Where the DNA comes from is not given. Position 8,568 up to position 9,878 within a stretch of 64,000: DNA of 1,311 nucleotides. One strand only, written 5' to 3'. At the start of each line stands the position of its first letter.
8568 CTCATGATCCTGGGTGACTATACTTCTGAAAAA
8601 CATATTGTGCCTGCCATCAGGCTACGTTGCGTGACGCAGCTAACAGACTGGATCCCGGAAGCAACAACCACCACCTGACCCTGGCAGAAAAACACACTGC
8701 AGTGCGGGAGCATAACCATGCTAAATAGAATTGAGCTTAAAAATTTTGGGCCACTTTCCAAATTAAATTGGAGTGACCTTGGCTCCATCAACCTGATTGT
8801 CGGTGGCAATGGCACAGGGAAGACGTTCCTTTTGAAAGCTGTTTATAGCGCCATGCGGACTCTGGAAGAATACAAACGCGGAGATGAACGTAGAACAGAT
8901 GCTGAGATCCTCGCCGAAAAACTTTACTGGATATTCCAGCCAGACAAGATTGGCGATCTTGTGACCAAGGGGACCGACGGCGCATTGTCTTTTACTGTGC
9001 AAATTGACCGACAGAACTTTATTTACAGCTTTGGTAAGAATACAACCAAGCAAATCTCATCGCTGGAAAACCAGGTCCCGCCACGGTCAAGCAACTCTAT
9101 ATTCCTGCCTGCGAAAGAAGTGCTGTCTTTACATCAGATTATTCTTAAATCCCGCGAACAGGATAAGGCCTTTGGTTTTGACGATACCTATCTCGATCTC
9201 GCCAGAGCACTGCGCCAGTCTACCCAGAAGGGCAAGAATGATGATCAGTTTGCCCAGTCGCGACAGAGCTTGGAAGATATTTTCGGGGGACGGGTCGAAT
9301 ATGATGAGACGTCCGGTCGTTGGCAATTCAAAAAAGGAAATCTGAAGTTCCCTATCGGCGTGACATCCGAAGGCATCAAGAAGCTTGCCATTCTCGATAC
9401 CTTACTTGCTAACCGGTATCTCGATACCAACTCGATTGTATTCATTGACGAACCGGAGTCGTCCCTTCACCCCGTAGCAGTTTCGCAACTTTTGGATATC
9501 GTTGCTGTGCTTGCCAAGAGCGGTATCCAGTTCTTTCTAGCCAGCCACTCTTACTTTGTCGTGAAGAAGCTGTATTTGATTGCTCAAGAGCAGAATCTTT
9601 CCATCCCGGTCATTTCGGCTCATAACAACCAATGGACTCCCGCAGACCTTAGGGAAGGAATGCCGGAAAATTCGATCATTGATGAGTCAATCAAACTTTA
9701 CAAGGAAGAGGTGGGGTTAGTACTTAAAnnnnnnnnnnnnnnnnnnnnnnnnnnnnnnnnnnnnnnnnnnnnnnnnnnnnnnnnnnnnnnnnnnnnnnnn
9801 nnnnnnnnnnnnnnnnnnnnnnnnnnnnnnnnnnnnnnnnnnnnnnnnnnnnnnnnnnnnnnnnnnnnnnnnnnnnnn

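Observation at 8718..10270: Two-gene cassette (small ABC/AAA_21-type ATPase + 180-aa PD-(D/E)xK-like protein) nested in the BREX operon: candidate uncharacterised defence module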

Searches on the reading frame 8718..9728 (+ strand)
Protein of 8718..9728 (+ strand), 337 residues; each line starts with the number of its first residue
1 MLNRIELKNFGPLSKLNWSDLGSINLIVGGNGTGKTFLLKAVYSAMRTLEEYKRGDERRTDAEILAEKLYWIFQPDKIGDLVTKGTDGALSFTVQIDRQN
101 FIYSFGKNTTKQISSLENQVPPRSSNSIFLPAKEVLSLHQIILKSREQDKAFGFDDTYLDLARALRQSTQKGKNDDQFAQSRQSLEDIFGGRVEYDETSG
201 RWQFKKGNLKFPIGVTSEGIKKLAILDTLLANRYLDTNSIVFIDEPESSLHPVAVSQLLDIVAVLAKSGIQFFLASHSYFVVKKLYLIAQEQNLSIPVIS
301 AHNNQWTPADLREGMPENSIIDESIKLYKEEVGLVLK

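Call 6: search_protein_families(library=pfam, proteins=[window:8718-9728:+], max_evalue=0.01)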
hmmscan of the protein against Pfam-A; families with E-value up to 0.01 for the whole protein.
window:8718-9728:+ (337 aa): 6 families
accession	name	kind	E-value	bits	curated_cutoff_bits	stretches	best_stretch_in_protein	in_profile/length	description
PF13304.12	AAA_21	-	5.2e-23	83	27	1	24-282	1-303/304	AAA domain, putative AbiEii toxin, Type IV TA system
PF13175.12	AAA_15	-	1.1e-17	65.2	32.1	2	181-282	291-374/374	AAA ATPase domain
PF02463.25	SMC_N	-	3.3e-08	33.7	40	2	215-283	136-203/220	RecF/RecN/SMC N terminal domain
PF13476.12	AAA_23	-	8.8e-05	23.7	27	1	4-153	1-148/201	AAA domain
PF00005.33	ABC_tran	-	0.0011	20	25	1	22-84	11-76/137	ABC transporter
PF13166.12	AAA_13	-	0.0028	16.8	36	0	18-41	12-35/713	AAA domain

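Call 7: search_protein_families(library=padloc, proteins=[window:8718-9728:+], max_evalue=0.01)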
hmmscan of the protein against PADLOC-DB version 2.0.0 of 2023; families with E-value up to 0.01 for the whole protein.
window:8718-9728:+ (337 aa): 138 families (the best 25 are shown)
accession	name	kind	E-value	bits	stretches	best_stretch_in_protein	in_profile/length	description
PDLC04214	HEC-02A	-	1.7e-162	538.4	1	1-335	1-336/338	-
PDLC04213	HEC-02A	-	2.7e-63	212.6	1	1-333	1-331/337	-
PDLC04146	HEC-02B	-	1.9e-46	156.7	1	1-294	1-295/344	-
PDLC02980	AriA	-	1.4e-23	82.3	1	24-282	1-303/304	-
PDLC04033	PD-T4-4_A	-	2.1e-21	74.7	2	158-285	245-373/460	-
PDLC03878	NsnB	-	8.6e-21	73.1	1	1-295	1-294/345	-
PDLC02336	AbiLi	-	1.5e-19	68.8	2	133-300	157-311/340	AbiLi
PDLC02979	AriA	-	8.9e-19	66.5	2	142-282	243-373/373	-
PDLC04032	PD-T4-4_A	-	2.1e-17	61.3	2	171-285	278-394/474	-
PDLC04608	PDC-M38A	-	3.9e-17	61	2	206-301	242-337/367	-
PDLC02915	ATPase-Toprim_I-B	-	4.1e-15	53.6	2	225-302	245-317/623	-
PDLC02981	AriAB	-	1.1e-14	52.1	2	2-66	3-67/694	-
PDLC04175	HEC-01A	-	1.5e-14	51.9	2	201-285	234-315/363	-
PDLC04664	PDC-M47A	-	2.1e-14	51.4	2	159-286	242-370/461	-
PDLC02335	AbiLi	-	2.8e-14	50.9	1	2-281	50-240/326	AbiLi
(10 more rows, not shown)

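Call 8: search_protein_families(library=ncbifam, proteins=[window:8718-9728:+], max_evalue=0.01)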
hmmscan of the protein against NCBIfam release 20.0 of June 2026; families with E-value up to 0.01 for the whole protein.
window:8718-9728:+ (337 aa): 30 families (the best 25 are shown)
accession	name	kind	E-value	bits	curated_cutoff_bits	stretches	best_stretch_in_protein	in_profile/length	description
NF038234.1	retron_eff_Eco8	equivalog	1.8e-12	46.7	250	2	2-52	3-53/679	retron Eco8 family effector endonuclease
NF047739.1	antiphage_MADS3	equivalog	1.5e-11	44.1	420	2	208-284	309-381/427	methylation-associated defense system AAA family ATPase MAD3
TIGR00611.2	recf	equivalog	5.2e-08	32.4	172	1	2-47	1-46/339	DNA replication/repair protein RecF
NF041760.1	PtuA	equivalog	1.4e-07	30.9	500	1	2-44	52-94/524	retron Ec78 anti-phage system effector ATPase PtuA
TIGR03740.1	galliderm_ABC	subfamily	5.2e-05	23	309.75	1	232-283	137-188/223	lantibiotic protection ABC transporter ATP-binding subunit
TIGR01166.1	cbiO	subfamily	6.9e-05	22.4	211.8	0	238-277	146-185/190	cobalt ABC transporter, ATP-binding protein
NF010068.0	PRK13548.1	equivalog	0.00011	21.3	261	0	22-48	31-57/261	heme ABC transporter ATP-binding protein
NF040873.1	AztA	equivalog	0.00017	21.2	220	0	228-282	128-182/191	zinc ABC transporter ATP-binding protein AztA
TIGR02673.1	FtsE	equivalog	0.00034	20.4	264.85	0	236-284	154-202/214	cell division ATP-binding protein FtsE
NF008626.0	PRK11614.1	equivalog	0.00042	19.9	441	0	236-276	154-194/237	high-affinity branched-chain amino acid ABC transporter ATP-binding protein LivF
NF003034.1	PRK03918.1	equivalog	0.00056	18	700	1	3-56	4-62/878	DNA double-strand break repair ATPase Rad50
NF010061.0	PRK13538.1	equivalog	0.00074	19.1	195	0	22-73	31-84/211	cytochrome c biogenesis heme-transporting ATPase CcmA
NF041034.1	Rad50_Sulf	equivalog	0.00078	17.4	1000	1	3-43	4-44/872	DNA double-strand break repair ATPase Rad50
NF011967.0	PRK15439.1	equivalog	0.00088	17.8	586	0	238-284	159-205/510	autoinducer 2 ABC transporter ATP-binding protein LsrA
TIGR01188.1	drrA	subfamily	0.00089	18.6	312.45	0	231-278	136-183/302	daunorubicin resistance ABC transporter, ATP-binding protein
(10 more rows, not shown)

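Call 47: search_solved_structures(query=window:8718-9728:+, max_evalue=0.01)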
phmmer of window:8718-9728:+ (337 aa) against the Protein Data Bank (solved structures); distinct sequences matched with E-value up to 0.01: 13.
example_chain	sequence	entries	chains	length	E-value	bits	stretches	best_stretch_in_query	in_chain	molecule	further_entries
6p74_A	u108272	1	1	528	3.9e-05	26.5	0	1-43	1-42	Putative ATP-dependent endonuclease of the OLD family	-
9vkz_A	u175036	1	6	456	0.00039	23.2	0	215-283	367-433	Retron Ec78 probable ATPase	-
9vh1_D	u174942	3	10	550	0.00062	22.5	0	215-283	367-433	Retron Ec78 probable ATPase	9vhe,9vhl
9kjx_B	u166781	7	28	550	0.00095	21.9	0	215-283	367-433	AAA family ATPase | Retron I-A effector PtuA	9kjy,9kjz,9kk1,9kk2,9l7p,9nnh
22bu_B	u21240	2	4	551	0.0013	21.5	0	215-283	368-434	AAA family ATPase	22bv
8ux9_B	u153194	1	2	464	0.0019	20.9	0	133-281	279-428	AriA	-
8v45_A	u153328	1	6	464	0.0019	20.9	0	133-281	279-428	AriA antitoxin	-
9nnk_C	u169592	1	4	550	0.0019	20.9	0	213-283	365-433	Retreon I-A effector PtuA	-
9nnb_C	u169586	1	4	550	0.0025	20.5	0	215-283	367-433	Retron I-A effector PtuA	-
4yms_J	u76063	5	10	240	0.0042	19.8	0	237-279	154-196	ABC-type polar amino acid transport system, ATPase component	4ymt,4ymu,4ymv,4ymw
9u9y_A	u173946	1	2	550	0.0045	19.7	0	215-283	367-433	AAA family ATPase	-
8v46_A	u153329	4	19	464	0.005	19.5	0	133-281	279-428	AriA antitoxin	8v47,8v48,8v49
3gfo_A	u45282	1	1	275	0.0079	18.9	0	238-282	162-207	Cobalt import ATP-binding protein cbiO 1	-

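Call 48: find_homologous_proteins(query=window:8718-9728:+, max_evalue=0.00001)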
Query window:8718-9728:+ (337 aa): 3011 proteins with E <= 0.00001 among 6927 candidates; the best 120 are listed.
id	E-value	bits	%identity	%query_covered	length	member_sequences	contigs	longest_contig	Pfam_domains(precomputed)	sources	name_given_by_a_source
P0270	3.8e-218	741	100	100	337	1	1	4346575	PF13175.13,PF02463.26,PF13304.13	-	-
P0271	6.6e-210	714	96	100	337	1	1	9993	PF13175.13,PF02463.26,PF13304.13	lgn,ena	-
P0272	4.5e-206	701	94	100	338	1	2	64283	PF13175.13,PF02463.26,PF13304.13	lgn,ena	-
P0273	2.4e-205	699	94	100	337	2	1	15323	PF13175.13,PF02463.26,PF13304.13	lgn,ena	-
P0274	2.1e-203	693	93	100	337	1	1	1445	PF13175.13,PF02463.26,PF13304.13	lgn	-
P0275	2.1e-197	673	91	100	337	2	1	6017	PF13175.13,PF13304.13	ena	-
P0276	9.0e-196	668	90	100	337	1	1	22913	PF13175.13,PF02463.26,PF13304.13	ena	-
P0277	7.7e-194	661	89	100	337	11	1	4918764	PF13175.13,PF02463.26,PF13304.13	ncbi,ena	-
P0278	2.7e-192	656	88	100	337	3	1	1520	PF13175.13,PF02463.26,PF13304.13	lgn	-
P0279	1.9e-188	644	87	100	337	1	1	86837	PF13175.13,PF02463.26,PF13304.13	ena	-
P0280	2.6e-186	637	85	100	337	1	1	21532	PF13175.13,PF13476.13,PF02463.26,PF13304.13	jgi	jgi:energy-coupling factor transporter ATP-binding protein EcfA2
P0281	2.8e-185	633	84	100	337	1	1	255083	PF13175.13,PF02463.26,PF13304.13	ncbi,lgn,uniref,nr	ncbi:AAA family ATPase [Desulfovibrio inopinatus]|uniref:AAA family ATPase n=1 Tax=Desulfovibrio ino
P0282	2.9e-185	633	85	100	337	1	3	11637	PF13175.13,PF13476.13,PF02463.26,PF13304.13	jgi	-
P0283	4.8e-185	632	84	100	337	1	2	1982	PF13175.13,PF13476.13,PF02463.26,PF13304.13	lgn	-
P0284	5.3e-185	632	84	100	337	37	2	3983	PF13175.13,PF02463.26,PF13304.13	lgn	-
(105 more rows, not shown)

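Call 49: find_encoding_contigs(protein=P0270, flank=10000, max_places=3)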
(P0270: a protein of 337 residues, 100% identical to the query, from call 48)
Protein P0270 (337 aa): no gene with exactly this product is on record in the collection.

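Call 54: find_related_loci(query=window:8718-9728:+, collection=genome_contigs, flank=4000)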
Query window:8718-9728:+ (337 aa) in genome_contigs; peptide patterns used: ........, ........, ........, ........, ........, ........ (x = any residue, [..] = any of these).
247 stretches matched a pattern; 151 encode a relative of the query (tblastn E <= 1e-3); the best 80 are kept; 80 distinct loci.
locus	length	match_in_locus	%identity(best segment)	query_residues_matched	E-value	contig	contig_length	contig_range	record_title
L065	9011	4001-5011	84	1-337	0e+0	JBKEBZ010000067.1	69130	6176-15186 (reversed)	MAG: Desulfopila sp. isolate VLC_059 c_000001750247, whole genome shotgun sequence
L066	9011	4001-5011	84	1-337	0e+0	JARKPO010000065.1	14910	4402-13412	MAG: Levilinea sp. isolate D180_maxbin.003 k141_26470, whole genome shotgun sequence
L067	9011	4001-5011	84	1-337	0e+0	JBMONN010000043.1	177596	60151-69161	MAG: Thermodesulfobacteriota bacterium isolate Betzabe_MAG077 MAG077_43, whole genome shotgun sequence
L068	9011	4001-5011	83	1-337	0e+0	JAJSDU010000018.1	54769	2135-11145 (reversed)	MAG: Nitrosomonas sp. isolate slu-bin5 NODE_18_length_54769_cov_7.120308, whole genome shotgun sequence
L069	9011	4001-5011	83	1-337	0e+0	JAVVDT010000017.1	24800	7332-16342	MAG: Desulfuromonadales bacterium isolate TamC13-02 NODE_17_length_24800_cov_30.584233, whole genome shotgun sequence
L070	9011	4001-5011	80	1-337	0e+0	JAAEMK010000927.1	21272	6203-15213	MAG: Desulfobacteraceae bacterium isolate Bse_4 BseG_CONTIG2456240, whole genome shotgun sequence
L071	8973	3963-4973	81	1-337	0e+0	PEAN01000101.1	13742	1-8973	MAG: Magnetococcales bacterium DCbin4 scaffold507, whole genome shotgun sequence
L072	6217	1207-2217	81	1-337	0e+0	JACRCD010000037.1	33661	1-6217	MAG: Deltaproteobacteria bacterium isolate NC_groundwater_1637_Pr3_B-0.1um_54_18 SR-2_scaffold_141_1117262, whole genome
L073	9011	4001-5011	81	1-337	0e+0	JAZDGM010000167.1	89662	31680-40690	MAG: Pseudomonadota bacterium isolate MEGAHIT-group-0.264 k141_14373823, whole genome shotgun sequence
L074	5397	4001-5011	81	1-337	0e+0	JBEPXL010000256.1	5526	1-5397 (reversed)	MAG: Desulfobacteraceae bacterium isolate 02_S197.metabat2_refined.021 NODE_9507_length_5526_cov_1.694944, whole genome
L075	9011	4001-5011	79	1-337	0e+0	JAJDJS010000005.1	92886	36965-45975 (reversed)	Desulfosarcina sp. OttesenSCG-928-A07 AH-928-A07_NODE_5, whole genome shotgun sequence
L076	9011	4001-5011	78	1-337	0e+0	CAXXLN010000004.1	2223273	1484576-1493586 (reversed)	MAG: Desulfatiglandales bacterium isolate 53c9cee3-5eb1-4031-9065-1ba860722897 genome assembly, contig: contig_4, whole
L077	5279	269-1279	77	1-337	0e+0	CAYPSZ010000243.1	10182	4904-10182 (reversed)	MAG TPA_asm: uncultured Desulfobacterales bacterium isolate SRP067234_co1_129 genome assembly, contig: k99_817026, whole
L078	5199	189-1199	75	1-337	1e-175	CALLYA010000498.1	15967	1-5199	MAG TPA_asm: uncultured Verrucomicrobia bacterium isolate SRR1561990_bin.5_CONCOCT_v1.1_MAG genome assembly, contig: ERZ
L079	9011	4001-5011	75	1-337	4e-174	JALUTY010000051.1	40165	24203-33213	MAG: bacterium isolate 128-326_maxbin2_scaf2bin.054 128-326_scaffold_339_c1, whole genome shotgun sequence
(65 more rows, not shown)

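Call 69: predict_structure(alignment_id=A7)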
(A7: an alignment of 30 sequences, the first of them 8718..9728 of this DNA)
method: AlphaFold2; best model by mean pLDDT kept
length: 337 residues; sequences in the alignment: 30
mean_pLDDT: 64.8   pTM: 0.72
mean pLDDT of the five models: 64.8, 53.7, 43.0, 38.8, 38.5
residues with pLDDT >= 90: 9; 70-90: 135; 50-70: 132; < 50: 61
segments of 3 or more residues with pLDDT < 50: 77-87, 106-123, 135-146, 214-218, 315-317, 331-337
pLDDT, mean of each block of 10 residues (from residue 1): 57 61 80 70 74 58 58 49 48 59 47 33 65 50 46 61 69 71 82 73 76 53 78 82 78 81 89 85 82 77 58 52 54 43
secondary structure, 60 per line:
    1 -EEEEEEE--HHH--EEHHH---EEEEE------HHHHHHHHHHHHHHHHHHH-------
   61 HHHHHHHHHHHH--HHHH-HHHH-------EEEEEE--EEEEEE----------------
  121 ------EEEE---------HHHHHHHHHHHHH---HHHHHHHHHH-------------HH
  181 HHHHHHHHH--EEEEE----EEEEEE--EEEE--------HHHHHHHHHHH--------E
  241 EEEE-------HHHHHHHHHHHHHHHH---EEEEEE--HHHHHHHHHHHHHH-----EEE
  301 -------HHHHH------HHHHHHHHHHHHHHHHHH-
elements in order: E2-8 E24-28 H35-53 H61-72 H75-78 H80-83 E91-96 E99-104 E127-130 H140-152 H156-165 H179-189 E192-196 E201-206 E209-212 H221-231 E240-244 H252-267 E271-276 H279-292 E298-300 H308-312 H319-336

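Call 71: fold_search(model_id=the predicted structure, library=pdb)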
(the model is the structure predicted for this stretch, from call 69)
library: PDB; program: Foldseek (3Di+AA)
matches with E <= 10: 1219; with E <= 0.001: 113
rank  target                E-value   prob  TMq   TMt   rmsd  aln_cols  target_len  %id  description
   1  9e91_A                6.2e-08  1.00  0.52  0.46   7.3       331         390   17  Ec83 Retron PtuA Dimer bound to ATP (released 2025-07-02)
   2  8eea_B                1.3e-07  1.00  0.44  0.41  10.5       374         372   16  Structure of E.coli Septu (PtuAB) complex (released 2023-12-27)
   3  8eea_A                1.5e-07  1.00  0.41  0.37  12.1       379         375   16  Structure of E.coli Septu (PtuAB) complex (released 2023-12-27)
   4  9o4a_B                1.8e-07  1.00  0.50  0.38   7.2       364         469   15  Ec83 Retron PtuAB mutant complex (released 2025-07-02)
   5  9vhl_B                2.1e-07  1.00  0.51  0.46   7.5       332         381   17  cryoEM structure of retron-Eco7 complex (form II) (released 2026-01-07)
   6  9vhe_C                2.2e-07  1.00  0.49  0.49   8.5       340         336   15  cryoEM structure of retron-Eco7 complex (released 2025-12-31)
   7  9kk2_E                3.1e-07  1.00  0.48  0.33  14.5       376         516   16  Cryo-EM structure of the Retron-Eco7 complex (state 5) (released 2025-11-12)
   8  9n69_C                3.6e-07  1.00  0.45  0.35  15.9       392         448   16  Structure of the retron IA complex with HNH nuclease in the "down" orientation (released 2025-04-23)
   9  8eea_C                5.0e-07  1.00  0.44  0.35   9.6       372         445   15  Structure of E.coli Septu (PtuAB) complex (released 2023-12-27)
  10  9kjz_B                6.9e-07  1.00  0.49  0.33  15.9       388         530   15  Cryo-EM structure of the Retron-Eco7 complex (state 3) (released 2025-11-12)
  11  9e91_B                6.9e-07  1.00  0.51  0.45   8.0       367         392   17  Ec83 Retron PtuA Dimer bound to ATP (released 2025-07-02)
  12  9kjx_B                8.5e-07  1.00  0.48  0.33  15.6       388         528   15  Cryo-EM structure of the Retron-Eco7 complex (state 1) (released 2025-11-12)
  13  9e90_C                8.5e-07  1.00  0.48  0.36   7.8       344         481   16  Ec83 Retron PtuA/PtuB (2-1) complex bound to ATP (released 2025-07-02)
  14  9vhl_D                9.0e-07  1.00  0.46  0.38   7.6       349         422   17  cryoEM structure of retron-Eco7 complex (form II) (released 2026-01-07)
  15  9n6c_D                9.5e-07  1.00  0.46  0.38  12.4       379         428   16  Structure of the Retron IA Complex without the HNH Nuclease (released 2025-04-23)
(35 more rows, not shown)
